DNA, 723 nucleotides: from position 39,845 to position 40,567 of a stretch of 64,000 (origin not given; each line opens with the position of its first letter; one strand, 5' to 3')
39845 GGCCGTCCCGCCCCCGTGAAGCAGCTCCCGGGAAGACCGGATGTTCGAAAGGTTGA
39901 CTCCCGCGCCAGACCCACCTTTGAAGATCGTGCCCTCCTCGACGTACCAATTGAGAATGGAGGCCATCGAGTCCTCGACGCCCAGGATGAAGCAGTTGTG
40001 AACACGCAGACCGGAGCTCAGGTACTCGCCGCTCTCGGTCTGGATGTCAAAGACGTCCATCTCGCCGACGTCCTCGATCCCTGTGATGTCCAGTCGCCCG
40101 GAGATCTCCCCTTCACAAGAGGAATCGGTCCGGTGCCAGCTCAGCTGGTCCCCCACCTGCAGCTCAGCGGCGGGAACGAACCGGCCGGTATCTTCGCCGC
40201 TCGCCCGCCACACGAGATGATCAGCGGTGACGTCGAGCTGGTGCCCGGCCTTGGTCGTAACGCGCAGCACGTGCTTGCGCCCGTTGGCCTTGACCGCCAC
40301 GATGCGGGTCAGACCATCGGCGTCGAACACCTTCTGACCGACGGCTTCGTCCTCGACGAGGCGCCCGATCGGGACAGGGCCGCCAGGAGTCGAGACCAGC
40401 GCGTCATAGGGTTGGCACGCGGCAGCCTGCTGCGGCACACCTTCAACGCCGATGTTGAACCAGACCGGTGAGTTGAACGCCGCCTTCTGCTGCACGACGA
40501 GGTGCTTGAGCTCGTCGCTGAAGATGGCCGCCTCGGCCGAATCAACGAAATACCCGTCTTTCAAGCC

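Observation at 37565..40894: B12-dependent RNR nrdJ interrupted by a 141-aa mini-intein at the catalytic cysteine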

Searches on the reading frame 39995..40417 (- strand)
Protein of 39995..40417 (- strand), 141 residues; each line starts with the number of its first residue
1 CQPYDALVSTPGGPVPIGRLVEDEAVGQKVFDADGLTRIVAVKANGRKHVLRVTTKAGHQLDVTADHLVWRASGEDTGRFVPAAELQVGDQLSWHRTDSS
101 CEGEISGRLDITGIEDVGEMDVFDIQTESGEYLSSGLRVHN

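Call 4: search_protein_families(library=pfam, proteins=[window:39995-40417:-], max_evalue=1)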
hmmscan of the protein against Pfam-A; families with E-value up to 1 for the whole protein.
window:39995-40417:- (141 aa): 3 families
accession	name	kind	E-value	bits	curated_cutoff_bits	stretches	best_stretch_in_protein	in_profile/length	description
PF14890.11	Intein_splicing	-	0.00026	21.3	35.8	1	41-95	41-95/155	Intein splicing domain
PF01079.26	Hint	-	0.0014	18.7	29.7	1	45-99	62-121/213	Hint module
PF21028.2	DUF1285_C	-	0.035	14.8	29.3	1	41-85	8-52/95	Protein of unknown function (DUF1285), C-terminal domain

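Call 5: search_protein_families(library=ncbifam, proteins=[window:39995-40417:-], max_evalue=1)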
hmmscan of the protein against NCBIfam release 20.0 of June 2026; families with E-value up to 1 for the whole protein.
window:39995-40417:- (141 aa): 7 families
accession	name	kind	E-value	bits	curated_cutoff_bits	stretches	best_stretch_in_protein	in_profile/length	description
TIGR01445.1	intein_Nterm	domain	1.2e-10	42.2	24.5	1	1-69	1-81/83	intein N-terminal splicing region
NF011302.0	PRK14714.1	equivalog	2e-05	22.3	1791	1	36-101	994-1059/1350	DNA-directed DNA polymerase II large subunit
NF005852.0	PRK07773.1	equivalog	0.0013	17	780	1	12-97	411-495/886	replicative DNA helicase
NF038136.1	rSAM_Rv_intein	exception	0.033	13.1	700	1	104-141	296-334/574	intein-containing Rv2578c family radical SAM protein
NF038162.1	RtcB_rel_intein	exception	0.095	10.6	1150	1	42-91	142-186/961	intein-containing RtcB family protein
NF003159.0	PRK04132.1-4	equivalog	0.11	10.4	999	1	44-94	117-167/852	replication factor C small subunit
NF006207.0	PRK08332.1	equivalog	0.11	9.6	2400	1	21-74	918-972/1684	vitamin B12-dependent ribonucleotide reductase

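Call 6: find_homologous_proteins(query=window:39995-40417:-, max_evalue=0.001)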
Query window:39995-40417:- (141 aa): 84 proteins with E <= 0.001 among 117 candidates.
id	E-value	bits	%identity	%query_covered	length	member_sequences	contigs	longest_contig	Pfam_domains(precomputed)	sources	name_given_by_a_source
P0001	3.5e-56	207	77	95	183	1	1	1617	-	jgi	-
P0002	1.1e-43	167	76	75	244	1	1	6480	PF08471.16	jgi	jgi:ribonucleoside-diphosphate reductase alpha chain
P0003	6.4e-42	161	69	78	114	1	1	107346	-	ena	-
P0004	1.0e-41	160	70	77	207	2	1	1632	PF08471.16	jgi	jgi:ribonucleoside-diphosphate reductase alpha chain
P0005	3.0e-41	159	70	77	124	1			-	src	-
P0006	4.9e-41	158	65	95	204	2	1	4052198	PF02867.21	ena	-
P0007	1.4e-40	156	60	100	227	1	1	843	-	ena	-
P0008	3.2e-40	155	71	75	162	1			-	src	-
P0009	5.9e-40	154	72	74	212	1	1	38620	-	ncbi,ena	-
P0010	2.3e-39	152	67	77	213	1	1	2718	PF08471.16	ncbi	ncbi:MAG: hypothetical protein ACRDU4_03465, partial [Mycobacterium sp.]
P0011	7.6e-39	151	74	70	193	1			-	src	-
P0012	3.1e-38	149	69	74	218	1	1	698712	-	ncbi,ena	-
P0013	4.9e-38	148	58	90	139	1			-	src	-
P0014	2.1e-37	146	55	100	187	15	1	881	-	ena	-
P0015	5.0e-37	145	55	100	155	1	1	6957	-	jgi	jgi:ribonucleoside-diphosphate reductase alpha chain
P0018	6.6e-36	141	55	100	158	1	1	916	-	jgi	jgi:hypothetical protein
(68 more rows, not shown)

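Call 8: search_solved_structures(query=window:39995-40417:-, max_evalue=1, show_alignments=3)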
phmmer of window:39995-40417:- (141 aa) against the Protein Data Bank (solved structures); distinct sequences matched with E-value up to 1: 7.
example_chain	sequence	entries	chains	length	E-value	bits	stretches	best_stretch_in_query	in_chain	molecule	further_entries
7qil_A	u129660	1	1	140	0.00048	23.4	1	4-128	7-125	DnaE intein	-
6rpq_A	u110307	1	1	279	0.036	17.3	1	40-141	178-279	Ubiquitin-like protein SMT3,1108aa long hypothetical cell division control protein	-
4gmr_A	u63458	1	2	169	0.058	16.6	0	16-58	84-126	OR266 DE NOVO PROTEIN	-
3el6_A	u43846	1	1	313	0.13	15.5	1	35-76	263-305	Erythromycin dehydratase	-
6ne2_B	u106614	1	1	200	0.34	14.1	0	17-67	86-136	Designed repeat protein binder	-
6ndz_B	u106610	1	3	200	0.62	13.3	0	27-67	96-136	Designed repeat binding protein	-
9tz5_h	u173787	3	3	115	0.98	12.6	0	5-72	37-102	Large ribosomal subunit protein bL21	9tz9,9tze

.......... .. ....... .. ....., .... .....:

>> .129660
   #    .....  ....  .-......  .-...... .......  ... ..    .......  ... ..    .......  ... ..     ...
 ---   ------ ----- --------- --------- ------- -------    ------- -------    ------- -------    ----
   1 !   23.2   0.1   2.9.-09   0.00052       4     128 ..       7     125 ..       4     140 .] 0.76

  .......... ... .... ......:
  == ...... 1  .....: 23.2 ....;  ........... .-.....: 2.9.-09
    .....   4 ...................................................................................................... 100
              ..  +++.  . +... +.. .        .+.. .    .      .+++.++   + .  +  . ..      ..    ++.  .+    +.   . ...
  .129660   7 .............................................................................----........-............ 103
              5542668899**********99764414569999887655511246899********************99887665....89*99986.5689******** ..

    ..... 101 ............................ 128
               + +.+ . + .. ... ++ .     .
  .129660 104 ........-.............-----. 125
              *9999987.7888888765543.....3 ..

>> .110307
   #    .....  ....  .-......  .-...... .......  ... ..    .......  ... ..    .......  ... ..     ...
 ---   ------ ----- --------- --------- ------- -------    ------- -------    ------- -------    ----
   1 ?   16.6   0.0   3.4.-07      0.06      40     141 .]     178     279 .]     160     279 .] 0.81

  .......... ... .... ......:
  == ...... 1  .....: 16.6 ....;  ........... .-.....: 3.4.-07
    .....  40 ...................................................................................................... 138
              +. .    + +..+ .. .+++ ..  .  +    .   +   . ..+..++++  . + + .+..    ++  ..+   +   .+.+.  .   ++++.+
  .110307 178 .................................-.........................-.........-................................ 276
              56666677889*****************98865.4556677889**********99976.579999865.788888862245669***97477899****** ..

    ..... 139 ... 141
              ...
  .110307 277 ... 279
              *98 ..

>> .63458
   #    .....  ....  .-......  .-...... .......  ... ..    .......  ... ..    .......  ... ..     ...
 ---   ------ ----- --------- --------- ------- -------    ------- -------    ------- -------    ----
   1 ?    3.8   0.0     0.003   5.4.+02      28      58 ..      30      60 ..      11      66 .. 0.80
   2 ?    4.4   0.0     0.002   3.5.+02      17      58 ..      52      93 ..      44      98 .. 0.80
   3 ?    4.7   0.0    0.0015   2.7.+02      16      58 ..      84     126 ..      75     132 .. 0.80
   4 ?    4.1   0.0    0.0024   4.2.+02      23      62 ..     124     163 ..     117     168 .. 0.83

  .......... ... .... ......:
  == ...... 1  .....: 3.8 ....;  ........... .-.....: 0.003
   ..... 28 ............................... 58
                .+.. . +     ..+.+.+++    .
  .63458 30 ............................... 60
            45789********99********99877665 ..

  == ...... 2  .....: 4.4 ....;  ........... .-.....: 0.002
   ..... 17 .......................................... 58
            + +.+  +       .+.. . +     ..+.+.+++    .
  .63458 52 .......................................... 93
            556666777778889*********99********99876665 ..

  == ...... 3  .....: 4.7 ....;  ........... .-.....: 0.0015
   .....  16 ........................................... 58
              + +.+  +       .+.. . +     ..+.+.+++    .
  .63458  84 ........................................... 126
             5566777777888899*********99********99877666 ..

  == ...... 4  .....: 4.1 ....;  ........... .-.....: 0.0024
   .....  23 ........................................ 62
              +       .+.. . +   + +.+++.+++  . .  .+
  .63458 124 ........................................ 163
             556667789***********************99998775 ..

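Call 11: find_related_loci(query=window:39995-40417:-, collection=genome_contigs, flank=4000)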
Query window:39995-40417:- (141 aa) in genome_contigs; peptide patterns used: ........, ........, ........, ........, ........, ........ (x = any residue, [..] = any of these).
599 stretches matched a pattern (row limit reached: there are more); 296 encode a relative of the query (tblastn E <= 1e-3); the best 80 are kept; 80 distinct loci.
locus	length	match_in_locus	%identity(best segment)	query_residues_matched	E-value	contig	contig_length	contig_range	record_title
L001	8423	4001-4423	91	1-141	6e-83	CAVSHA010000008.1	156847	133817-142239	MAG: uncultured Acidimicrobiaceae bacterium isolate MFD01476.bin.2.29 genome assembly, contig: contig_16963, whole genom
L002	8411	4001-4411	79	1-141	1e-69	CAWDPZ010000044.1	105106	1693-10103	MAG: uncultured Acidimicrobiaceae bacterium isolate MFD04780.bin.2.54 genome assembly, contig: contig_41086, whole genom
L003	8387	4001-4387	77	1-133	4e-65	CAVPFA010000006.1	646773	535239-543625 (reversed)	MAG: uncultured Acidimicrobiaceae bacterium isolate MFD10071.bin.2.60 genome assembly, contig: contig_61090, whole genom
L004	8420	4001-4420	71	1-141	5e-63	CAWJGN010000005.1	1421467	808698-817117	MAG: uncultured Acidimicrobiaceae bacterium isolate MFD04463.bin.2.3 genome assembly, contig: contig_48293, whole genome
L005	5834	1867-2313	67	1-141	1e-59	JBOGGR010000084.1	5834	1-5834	MAG: Acidimicrobiales bacterium isolate TC-S_metabat2.bin.60 k127_3547891, whole genome shotgun sequence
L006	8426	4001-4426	68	1-141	7e-59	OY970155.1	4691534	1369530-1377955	MAG: uncultured Acidimicrobiaceae bacterium isolate MFD10071.bin.2.24 genome assembly, chromosome: 1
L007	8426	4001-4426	69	1-141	6e-59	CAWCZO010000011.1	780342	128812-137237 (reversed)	MAG: uncultured Acidimicrobiaceae bacterium isolate MFD09222.bin.2.120 genome assembly, contig: contig_99864, whole geno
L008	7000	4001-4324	83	1-108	1e-57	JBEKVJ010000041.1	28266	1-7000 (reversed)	MAG: Acidimicrobiales bacterium isolate SPRUCE 601 SPRUCE_601_41, whole genome shotgun sequence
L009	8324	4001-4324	84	1-108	8e-57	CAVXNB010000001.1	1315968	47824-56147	MAG: uncultured Acidimicrobiaceae bacterium isolate MFD00731.bin.2.220 genome assembly, contig: contig_10050, whole geno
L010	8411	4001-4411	68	1-141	4e-55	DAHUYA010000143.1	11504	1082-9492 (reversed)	MAG TPA_asm: Acidimicrobiaceae bacterium isolate clean1660 k141_1065596, whole genome shotgun sequence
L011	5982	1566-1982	66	1-141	5e-54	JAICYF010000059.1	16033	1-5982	MAG: Acidothermaceae bacterium isolate LS_ISSM_2_bin.15 k141_1222971_length_16033_cov_21.2188, whole genome shotgun sequ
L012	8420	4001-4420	64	1-141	1e-53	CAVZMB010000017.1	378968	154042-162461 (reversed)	MAG: uncultured Actinomycetota bacterium isolate MFD06742.bin.2.297 genome assembly, contig: contig_43882, whole genome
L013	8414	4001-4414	64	1-141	6e-53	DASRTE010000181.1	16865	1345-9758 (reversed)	MAG TPA_asm: Jiangellaceae bacterium isolate SMAG_U6758 k141_99930, whole genome shotgun sequence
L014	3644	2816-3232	64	1-141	2e-52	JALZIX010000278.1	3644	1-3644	MAG: Actinomycetota bacterium isolate MOJ bin25 SC8837-39_k127_1745501, whole genome shotgun sequence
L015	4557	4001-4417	65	1-141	2e-52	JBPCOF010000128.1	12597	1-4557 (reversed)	MAG: Geodermatophilaceae bacterium isolate TH_ant_mag_149 S1Ck127_2196275_flag_0_multi_32.6014_len_12597, whole genome s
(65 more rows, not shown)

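Call 24: predict_structure(alignment_id=A2)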
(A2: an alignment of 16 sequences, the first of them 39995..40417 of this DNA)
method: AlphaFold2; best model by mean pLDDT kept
length: 141 residues; sequences in the alignment: 16
mean_pLDDT: 78.4   pTM: 0.66
mean pLDDT of the five models: 78.4, 67.5, 61.3, 60.2, 60.0
residues with pLDDT >= 90: 25; 70-90: 88; 50-70: 13; < 50: 15
segments of 3 or more residues with pLDDT < 50: 97-104, 135-141
pLDDT, mean of each block of 10 residues (from residue 1): 76 84 90 83 87 85 83 79 91 61 60 92 83 48 28
secondary structure, 60 per line:
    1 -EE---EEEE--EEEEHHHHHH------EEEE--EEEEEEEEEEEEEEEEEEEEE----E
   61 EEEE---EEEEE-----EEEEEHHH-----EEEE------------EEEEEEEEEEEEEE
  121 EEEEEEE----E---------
elements in order: E7-10 E13-16 H17-22 E29-32 E35-55 E60-64 E68-72 E78-82 E91-94 E107-127

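Call 26: fold_search(model_id=the predicted structure, library=pdb)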
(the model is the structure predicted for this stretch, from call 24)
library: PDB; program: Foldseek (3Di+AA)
matches with E <= 10: 334; with E <= 0.001: 59
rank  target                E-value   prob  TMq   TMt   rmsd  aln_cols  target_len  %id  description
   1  4o1r                  3.4e-07  1.00  0.68  0.67   3.9       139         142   23  Crystal structure of NpuDnaB intein (released 2014-03-19)
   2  6frg                  3.7e-07  1.00  0.66  0.60   6.0       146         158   19  Crystal structure of G-1F mutant of Ssp DnaB Mini-Intein variant M86 (released 2019-01-30)
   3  6fre                  4.9e-07  1.00  0.68  0.63   3.8       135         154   19  Crystal structure of G-1F/H73A mutant of Ssp DnaB Mini-Intein variant M86 (released 2019-01-30)
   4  6frh_A                8.7e-07  1.00  0.67  0.60   4.6       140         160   21  Crystal structure of Ssp DnaB Mini-Intein variant M86 (released 2019-01-30)
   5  6riy_A                9.6e-07  1.00  0.63  0.67   2.9       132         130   20  Crystal structure of MchDnaB-1 intein (N145AA) (released 2020-05-13)
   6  1mi8                  1.0e-06  1.00  0.69  0.69   2.9       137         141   19  2.0 Angstrom crystal structure of a DnaB intein from Synechocystis sp. PCC 6803 (released 2003-08-19)
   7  1at0                  1.4e-06  1.00  0.68  0.66   4.0       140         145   21  17-kDA fragment of hedgehog C-terminal autoprocessing domain (released 1997-11-12)
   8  6rpq                  1.4e-06  1.00  0.70  0.43   5.0       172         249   20  Crystal structure of PhoCDC21-1 intein (released 2019-08-14)
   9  6riz                  1.8e-06  1.00  0.65  0.72   2.9       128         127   20  Crystal structure of gp41-1 intein (C1A, F65W, D107C) (released 2020-04-29)
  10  4oz6_A                1.8e-06  1.00  0.72  0.60   4.4       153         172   21  Structure of the Branched Intermediate in Protein Splicing (released 2014-05-14)
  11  6qaz                  1.8e-06  1.00  0.65  0.71   3.1       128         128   20  Crystal structure of gp41-1 intein (released 2019-11-13)
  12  3ifj_A                1.8e-06  1.00  0.65  0.66   3.9       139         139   19  Crystal structure of Mtu recA intein, splicing domain (released 2009-10-06)
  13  6frh_B                2.1e-06  1.00  0.68  0.64   3.6       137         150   20  Crystal structure of Ssp DnaB Mini-Intein variant M86 (released 2019-01-30)
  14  7cfv_MODEL_1_A        2.8e-06  1.00  0.64  0.65   4.7       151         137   18  Solution NMR structure of DnaX mini intein from Spirulina platensis (released 2020-12-23)
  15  6rix_B                2.9e-06  1.00  0.62  0.66   3.4       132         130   20  Crystal structure of MchDnaB-1 intein (released 2020-05-13)
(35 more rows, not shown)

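Call 36: search_dna_similar(query=window:39995-40417:-, collection=phages, mode=protein, max_evalue=0.001, max_rows=15)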
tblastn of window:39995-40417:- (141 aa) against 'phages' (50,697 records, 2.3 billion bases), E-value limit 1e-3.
No match.

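Call 40: find_encoding_contigs(protein=P0015, flank=4000, max_places=4)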
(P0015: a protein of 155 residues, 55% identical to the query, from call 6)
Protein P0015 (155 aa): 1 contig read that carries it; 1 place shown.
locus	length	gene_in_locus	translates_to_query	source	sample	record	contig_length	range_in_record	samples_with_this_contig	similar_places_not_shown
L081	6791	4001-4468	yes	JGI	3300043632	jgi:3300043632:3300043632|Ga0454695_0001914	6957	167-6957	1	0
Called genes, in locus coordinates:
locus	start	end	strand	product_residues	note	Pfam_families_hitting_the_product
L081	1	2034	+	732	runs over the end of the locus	?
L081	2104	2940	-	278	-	PF01726:LexA_DNA_bind, PF00717:Peptidase_S24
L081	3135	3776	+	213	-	PF01476:LysM (weak)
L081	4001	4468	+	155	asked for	-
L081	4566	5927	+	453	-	PF07992:Pyr_redox_2, PF13738:Pyr_redox_3, PF00070:Pyr_redox, PF02852:Pyr_redox_dim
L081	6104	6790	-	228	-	?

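Call 44: find_homologous_proteins(query=P0015, max_evalue=1e-10)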
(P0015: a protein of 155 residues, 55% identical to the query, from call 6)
Query P0015 (155 aa): 87 proteins with E <= 1e-10 among 242 candidates.
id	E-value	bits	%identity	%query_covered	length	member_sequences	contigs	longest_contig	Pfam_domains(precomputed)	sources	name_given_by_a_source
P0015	1.4e-97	342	100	100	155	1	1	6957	-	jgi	jgi:ribonucleoside-diphosphate reductase alpha chain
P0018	2.8e-83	295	87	100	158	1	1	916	-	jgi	jgi:hypothetical protein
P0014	5.5e-78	278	85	95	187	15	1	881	-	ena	-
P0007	6.3e-76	272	81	96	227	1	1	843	-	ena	-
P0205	1.0e-53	199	72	82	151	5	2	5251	-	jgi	jgi:ribonucleoside-diphosphate reductase alpha chain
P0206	1.5e-53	199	67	90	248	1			PF08471.16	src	-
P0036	4.0e-52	194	81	73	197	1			PF08471.16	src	-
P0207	2.3e-47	179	83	65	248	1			PF08471.16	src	-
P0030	4.0e-42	162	67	75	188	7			PF08471.16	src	-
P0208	8.0e-40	154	66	65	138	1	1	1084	-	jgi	jgi:ribonucleoside-diphosphate reductase alpha chain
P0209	4.5e-38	149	69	65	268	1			PF08471.16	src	-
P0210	1.3e-37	147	64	72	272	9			PF08471.16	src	-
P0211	1.7e-37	147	74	59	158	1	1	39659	-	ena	-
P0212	1.9e-37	147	70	63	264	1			PF08471.16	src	-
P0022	8.0e-37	145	73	63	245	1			PF08471.16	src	-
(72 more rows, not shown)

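Call 46: find_encoding_contigs(protein=P0018, flank=1000, max_places=3)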
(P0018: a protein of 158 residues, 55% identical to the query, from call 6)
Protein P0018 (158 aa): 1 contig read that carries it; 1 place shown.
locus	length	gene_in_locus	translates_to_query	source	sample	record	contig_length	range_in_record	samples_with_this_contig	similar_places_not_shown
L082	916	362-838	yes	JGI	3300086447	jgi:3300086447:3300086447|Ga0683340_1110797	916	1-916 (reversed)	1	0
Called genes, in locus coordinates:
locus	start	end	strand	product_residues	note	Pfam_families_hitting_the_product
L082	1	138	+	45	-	?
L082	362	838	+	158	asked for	-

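Call 47: find_encoding_contigs(protein=P0014, flank=1000, max_places=3)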
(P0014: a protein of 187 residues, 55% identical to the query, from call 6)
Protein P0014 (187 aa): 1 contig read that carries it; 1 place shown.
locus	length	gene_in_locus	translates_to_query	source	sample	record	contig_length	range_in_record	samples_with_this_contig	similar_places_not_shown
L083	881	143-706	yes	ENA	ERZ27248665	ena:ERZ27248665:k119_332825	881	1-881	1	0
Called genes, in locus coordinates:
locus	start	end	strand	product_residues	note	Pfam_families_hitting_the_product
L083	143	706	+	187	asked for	-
